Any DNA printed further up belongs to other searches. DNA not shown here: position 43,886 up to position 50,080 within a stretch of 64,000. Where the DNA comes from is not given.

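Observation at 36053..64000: Two tandem paralogous giant multi-lectin surface-protein genes (about 16.2 kb and 10.2 kb) plus an Ig-repeat gene fill 44% of the window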

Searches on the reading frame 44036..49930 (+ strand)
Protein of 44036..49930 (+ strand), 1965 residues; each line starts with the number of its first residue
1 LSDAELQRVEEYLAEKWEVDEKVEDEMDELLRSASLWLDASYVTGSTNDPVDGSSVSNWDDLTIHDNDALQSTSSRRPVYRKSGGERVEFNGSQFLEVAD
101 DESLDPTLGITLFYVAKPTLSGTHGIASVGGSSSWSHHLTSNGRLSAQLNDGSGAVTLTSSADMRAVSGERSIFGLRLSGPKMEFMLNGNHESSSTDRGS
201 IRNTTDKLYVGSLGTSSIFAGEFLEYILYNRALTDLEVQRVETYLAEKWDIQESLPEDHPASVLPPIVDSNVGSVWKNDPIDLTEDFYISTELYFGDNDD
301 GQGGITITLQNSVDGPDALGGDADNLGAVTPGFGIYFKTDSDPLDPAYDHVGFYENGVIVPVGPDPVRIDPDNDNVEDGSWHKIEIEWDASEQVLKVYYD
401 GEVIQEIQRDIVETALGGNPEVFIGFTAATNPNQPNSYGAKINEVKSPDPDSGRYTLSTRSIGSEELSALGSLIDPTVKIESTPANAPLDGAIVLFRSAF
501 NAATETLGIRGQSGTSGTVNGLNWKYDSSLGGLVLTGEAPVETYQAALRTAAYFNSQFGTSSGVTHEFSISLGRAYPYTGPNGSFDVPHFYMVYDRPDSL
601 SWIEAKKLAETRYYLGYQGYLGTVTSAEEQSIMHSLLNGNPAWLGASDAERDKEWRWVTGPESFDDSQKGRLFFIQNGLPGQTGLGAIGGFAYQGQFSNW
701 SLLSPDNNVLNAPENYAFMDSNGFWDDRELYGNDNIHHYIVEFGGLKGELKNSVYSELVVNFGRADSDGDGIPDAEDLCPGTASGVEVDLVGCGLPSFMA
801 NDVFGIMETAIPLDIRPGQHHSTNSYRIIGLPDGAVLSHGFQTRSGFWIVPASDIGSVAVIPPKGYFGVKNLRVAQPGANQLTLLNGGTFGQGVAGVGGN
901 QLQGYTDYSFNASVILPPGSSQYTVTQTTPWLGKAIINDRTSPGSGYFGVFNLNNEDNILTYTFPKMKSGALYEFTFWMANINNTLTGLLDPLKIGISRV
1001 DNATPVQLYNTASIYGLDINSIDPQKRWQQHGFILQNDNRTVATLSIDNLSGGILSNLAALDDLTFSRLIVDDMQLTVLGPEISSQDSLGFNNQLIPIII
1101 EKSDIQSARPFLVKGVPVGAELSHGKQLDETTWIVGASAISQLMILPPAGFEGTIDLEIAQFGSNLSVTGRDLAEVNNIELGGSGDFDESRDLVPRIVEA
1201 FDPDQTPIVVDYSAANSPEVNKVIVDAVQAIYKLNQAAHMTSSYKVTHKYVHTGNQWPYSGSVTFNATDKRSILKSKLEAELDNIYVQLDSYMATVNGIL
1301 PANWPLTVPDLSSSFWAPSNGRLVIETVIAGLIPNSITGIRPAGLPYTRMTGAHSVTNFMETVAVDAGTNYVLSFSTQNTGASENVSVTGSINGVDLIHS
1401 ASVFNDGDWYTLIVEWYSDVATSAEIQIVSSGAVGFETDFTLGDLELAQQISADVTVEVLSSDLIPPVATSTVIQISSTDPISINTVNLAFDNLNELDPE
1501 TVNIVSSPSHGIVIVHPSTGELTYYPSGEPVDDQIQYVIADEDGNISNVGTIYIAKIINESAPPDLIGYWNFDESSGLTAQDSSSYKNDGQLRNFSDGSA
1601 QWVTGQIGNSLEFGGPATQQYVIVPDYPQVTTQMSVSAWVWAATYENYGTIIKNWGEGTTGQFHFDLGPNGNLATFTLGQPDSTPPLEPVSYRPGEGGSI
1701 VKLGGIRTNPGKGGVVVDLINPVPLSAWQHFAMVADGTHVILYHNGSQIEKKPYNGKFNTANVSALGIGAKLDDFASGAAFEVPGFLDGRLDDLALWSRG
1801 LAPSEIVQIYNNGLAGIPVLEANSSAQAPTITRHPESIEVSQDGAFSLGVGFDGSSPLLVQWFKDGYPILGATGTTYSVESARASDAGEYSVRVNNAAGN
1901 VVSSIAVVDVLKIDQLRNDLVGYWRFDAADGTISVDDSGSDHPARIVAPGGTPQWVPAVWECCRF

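Call 6: search_protein_families(library=pfam, proteins=[window:44036-49930:+], max_evalue=0.01)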
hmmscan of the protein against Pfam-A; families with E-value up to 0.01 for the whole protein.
window:44036-49930:+ (1965 aa): 8 families
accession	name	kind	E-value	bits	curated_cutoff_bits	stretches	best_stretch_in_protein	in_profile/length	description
PF13385.13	Laminin_G_3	-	1e-24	87.9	27.6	2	1716-1806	69-150/151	Concanavalin A-like lectin/glucanases superfamily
PF18483.9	Lectin_L-type_dom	-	4.5e-24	85.9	78.3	1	266-431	29-203/215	Legume lectin beta-barrel domain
PF02210.31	Laminin_G_2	-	1.9e-08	35.3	22.9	0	362-427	36-99/126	Laminin G domain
PF07679.22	I-set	-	2.5e-06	27.9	23.7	1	1829-1906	1-87/90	Immunoglobulin I-set domain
PF17963.7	Big_9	-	1.1e-05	26.6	23.6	1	1466-1547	3-82/89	Bacterial Ig domain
PF13927.12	Ig_3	-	2.2e-05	25.3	30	1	1829-1896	2-78/78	Immunoglobulin domain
PF00059.27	Lectin_C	-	0.00091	20.4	22.6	1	617-660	15-60/107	Lectin C-type domain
PF06439.18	3keto-disac_hyd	-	0.0031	18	26.8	0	370-415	116-159/187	3-keto-disaccharide hydrolase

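Call 16: find_homologous_proteins(query=window:44036-49930:+, max_evalue=1e-10)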
Query window:44036-49930:+ (1965 aa): 30 proteins with E <= 1e-10 among 8000 candidates.
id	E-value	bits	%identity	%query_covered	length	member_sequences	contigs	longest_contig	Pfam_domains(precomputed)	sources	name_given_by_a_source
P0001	0.0e+0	4488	100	100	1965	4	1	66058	PF07679.23,PF17963.8,PF18483.9,PF13927.13,PF13385.14,PF02210.32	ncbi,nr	ncbi:MAG: hypothetical protein LR011_03730 [Verrucomicrobia bacterium]|nr:hypothetical protein [Verr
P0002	9.6e-42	161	37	4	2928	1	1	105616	PF07679.23,PF13895.13,PF12768.14,PF07494.18,PF07686.24,PF17164.11,PF13927.13,PF00047.32,PF24684.2,PF00400.39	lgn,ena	-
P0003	9.3e-38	147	26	13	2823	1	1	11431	PF13385.14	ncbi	ncbi:LamG-like jellyroll fold domain-containing protein, partial [Candidatus Margulisiibacteriota ba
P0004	9.0e-33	131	32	9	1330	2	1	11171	PF07686.24,PF00354.25,PF00963.25,PF13385.14,PF00047.32,PF02973.23,PF28321.1,PF18911.7,PF07679.23,PF13895.13,PF13927.13,PF21471.4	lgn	-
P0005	1.2e-32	131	29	6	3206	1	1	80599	PF07679.23,PF19408.6,PF13895.13,PF00801.27,PF07686.24,PF13585.13,PF16680.12,PF13927.13,PF28321.1,PF19081.7,PF18911.7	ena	-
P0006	6.0e-27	112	30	13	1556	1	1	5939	PF13385.14,PF02973.23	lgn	-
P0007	8.9e-26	108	32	5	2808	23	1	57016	PF07679.23,PF00754.32,PF13895.13,PF13927.13,PF22633.4,PF16483.11,PF16355.12,PF02836.24,PF00703.28,PF06832.19,PF18565.8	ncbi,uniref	ncbi:discoidin domain-containing protein [Paraburkholderia fungorum]|uniref:discoidin domain-contain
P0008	1.3e-25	107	36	4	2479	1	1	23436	PF16706.12,PF00801.27,PF07686.24,PF17164.11,PF00047.32,PF26428.1,PF22854.3,PF07679.23,PF13895.13,PF16680.12,PF13927.13,PF03160.21,PF05548.18,PF05345.19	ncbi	-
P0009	4.0e-25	106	25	13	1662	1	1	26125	PF13385.14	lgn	-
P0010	1.1e-24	104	22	13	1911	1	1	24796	PF13385.14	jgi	jgi:hypothetical protein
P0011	2.2e-22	96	27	21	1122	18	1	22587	PF07679.23,PF13895.13,PF13927.13,PF00963.25,PF13385.14,PF02973.23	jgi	-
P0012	3.5e-22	96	29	14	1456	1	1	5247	PF13385.14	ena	-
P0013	6.9e-22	95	24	13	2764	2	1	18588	PF13385.14,PF12810.14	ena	-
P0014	1.7e-21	94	27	14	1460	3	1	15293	PF26628.1,PF13385.14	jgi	jgi:hypothetical protein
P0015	2.0e-21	93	33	9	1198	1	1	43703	PF18483.9,PF03160.21,PF00139.27,PF07995.18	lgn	-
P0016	2.2e-21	93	29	12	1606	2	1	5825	PF18483.9,PF00041.28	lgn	-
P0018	7.8e-18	81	35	8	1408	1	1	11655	PF13585.13,PF18483.9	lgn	-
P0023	1.2e-14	71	27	11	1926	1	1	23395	PF00801.27,PF17963.8,PF17803.8,PF16184.12,PF07995.18,PF18911.7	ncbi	ncbi:MAG: Ig-like domain-containing protein [Planctomycetota bacterium]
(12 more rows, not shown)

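Call 17: find_encoding_contigs(protein=P0001, flank=10000, max_places=4)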
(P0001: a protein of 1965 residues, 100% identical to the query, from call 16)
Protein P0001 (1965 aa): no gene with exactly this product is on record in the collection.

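Call 20: find_encoding_contigs(protein=P0033, flank=10000, max_places=4)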
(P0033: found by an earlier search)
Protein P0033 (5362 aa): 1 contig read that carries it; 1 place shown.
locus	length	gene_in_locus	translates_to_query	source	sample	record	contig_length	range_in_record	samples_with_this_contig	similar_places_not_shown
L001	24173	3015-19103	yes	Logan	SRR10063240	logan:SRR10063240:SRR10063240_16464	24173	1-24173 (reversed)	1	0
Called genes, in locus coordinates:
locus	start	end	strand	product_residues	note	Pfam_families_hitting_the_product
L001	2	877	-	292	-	?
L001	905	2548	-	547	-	PF00330:Aconitase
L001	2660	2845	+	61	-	-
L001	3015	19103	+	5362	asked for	PF18483:Lectin_L-type_dom, PF07691:PA14, PF21959:DUF6923, PF13385:Laminin_G_3 (weak), PF13385:Laminin_G_3 (weak), PF18483:Lectin_L-type_dom, PF13385:Laminin_G_3, PF13385:Laminin_G_3, +5 more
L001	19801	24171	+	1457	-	?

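Call 21: find_encoding_contigs(protein=P0037, flank=10000, max_places=4)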
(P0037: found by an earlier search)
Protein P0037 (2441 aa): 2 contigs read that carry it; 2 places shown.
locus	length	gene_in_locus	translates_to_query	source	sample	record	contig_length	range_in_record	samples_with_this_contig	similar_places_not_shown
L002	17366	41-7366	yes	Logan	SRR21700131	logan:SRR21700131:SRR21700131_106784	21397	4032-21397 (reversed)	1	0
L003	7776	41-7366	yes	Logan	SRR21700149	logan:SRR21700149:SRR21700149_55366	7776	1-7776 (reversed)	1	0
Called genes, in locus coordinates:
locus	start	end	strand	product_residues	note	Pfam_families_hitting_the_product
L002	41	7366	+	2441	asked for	PF18483:Lectin_L-type_dom, PF13385:Laminin_G_3, PF07679:I-set, PF13895:Ig_2 (weak), PF13927:Ig_3, PF13385:Laminin_G_3, PF13927:Ig_3 (weak), PF13385:Laminin_G_3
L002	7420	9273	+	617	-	PF06832:BiPBP_C (faint), PF07686:V-set (faint), PF13895:Ig_2 (faint), PF13927:Ig_3 (weak), PF19081:Ig_7 (faint), PF07679:I-set (weak), PF13927:Ig_3, PF13927:Ig_3, +2 more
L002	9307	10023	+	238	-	-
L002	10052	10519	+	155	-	-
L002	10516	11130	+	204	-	-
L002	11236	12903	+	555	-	-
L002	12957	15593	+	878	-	PF01624:MutS_I, PF05188:MutS_II, PF05192:MutS_III, PF05190:MutS_IV, PF00488:MutS_V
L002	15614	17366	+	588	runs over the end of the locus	PF01263:Aldose_epim, PF23441:SDR (weak), PF00106:adh_short, PF08659:KR (faint), PF13561:adh_short_C2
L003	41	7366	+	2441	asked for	PF18483:Lectin_L-type_dom, PF13385:Laminin_G_3, PF07679:I-set, PF13895:Ig_2 (weak), PF13927:Ig_3, PF13385:Laminin_G_3, PF13927:Ig_3 (weak), PF13385:Laminin_G_3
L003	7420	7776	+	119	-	?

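Call 26: search_solved_structures(query=window:44036-49930:+, max_evalue=0.1)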
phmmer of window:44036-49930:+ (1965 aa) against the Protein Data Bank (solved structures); distinct sequences matched with E-value up to 0.1: 21.
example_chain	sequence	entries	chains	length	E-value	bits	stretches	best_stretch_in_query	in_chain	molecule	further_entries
9ncf_S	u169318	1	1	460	2.4e-23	84.7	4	1828-1910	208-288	Immunoglobulin-like domain protein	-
9c2d_S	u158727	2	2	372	4.3e-18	67.2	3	1828-1910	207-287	Tail protein | Putative tail protein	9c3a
7elv_E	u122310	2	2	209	7.7e-18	66.4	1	271-432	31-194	legume lectin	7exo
5lxk_A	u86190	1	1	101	2.6e-06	28.2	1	1837-1897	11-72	Decoration protein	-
8zvi_a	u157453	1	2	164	4.1e-06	27.5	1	1835-1897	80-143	Decoration protein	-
5m62_A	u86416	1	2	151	0.00045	20.8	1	612-687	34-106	C-type lectin domain family 4 member K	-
9hye_A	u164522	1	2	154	0.00048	20.7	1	612-687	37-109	C-type lectin domain family 4 member K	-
9rko_A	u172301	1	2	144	0.00065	20.2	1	612-684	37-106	C-type lectin domain family 4 member K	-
5k8y_A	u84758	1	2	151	0.00066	20.2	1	612-684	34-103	C-type lectin domain family 4 member K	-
6jjj_A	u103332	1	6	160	0.00093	19.7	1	594-669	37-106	C-type lectin domain family 4 member F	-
2ox8_A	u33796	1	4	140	0.0019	18.7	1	621-702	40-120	Scavenger receptor with C-type lectin type I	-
2ox9_A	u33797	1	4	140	0.0093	16.4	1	619-702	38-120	Collectin placenta 1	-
6puv_A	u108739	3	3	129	0.023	15.1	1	598-663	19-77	C-type lectin domain family 10 member A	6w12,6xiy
6py1_A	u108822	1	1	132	0.024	15.1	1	598-663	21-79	C-type lectin domain family 10 member A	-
4ak8_A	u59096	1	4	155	0.03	14.7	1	612-683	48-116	C-TYPE LECTIN DOMAIN FAMILY 4 MEMBER K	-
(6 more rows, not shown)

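Call 27: search_protein_families(library=ncbifam, proteins=[window:44036-49930:+], max_evalue=0.01)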
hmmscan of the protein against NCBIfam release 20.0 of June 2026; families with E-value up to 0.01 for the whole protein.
window:44036-49930:+ (1965 aa): 2 families
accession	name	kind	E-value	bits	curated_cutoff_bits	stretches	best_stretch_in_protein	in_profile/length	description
TIGR02490.1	flgF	equivalog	0.0022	17.6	178.5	0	1526-1607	120-196/218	flagellar basal-body rod protein FlgF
NF053612.1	anchor_PA1041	equivalog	0.0023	17.9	250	1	764-799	75-110/236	PA1041 family peptidoglycan-binding anchor lipoprotein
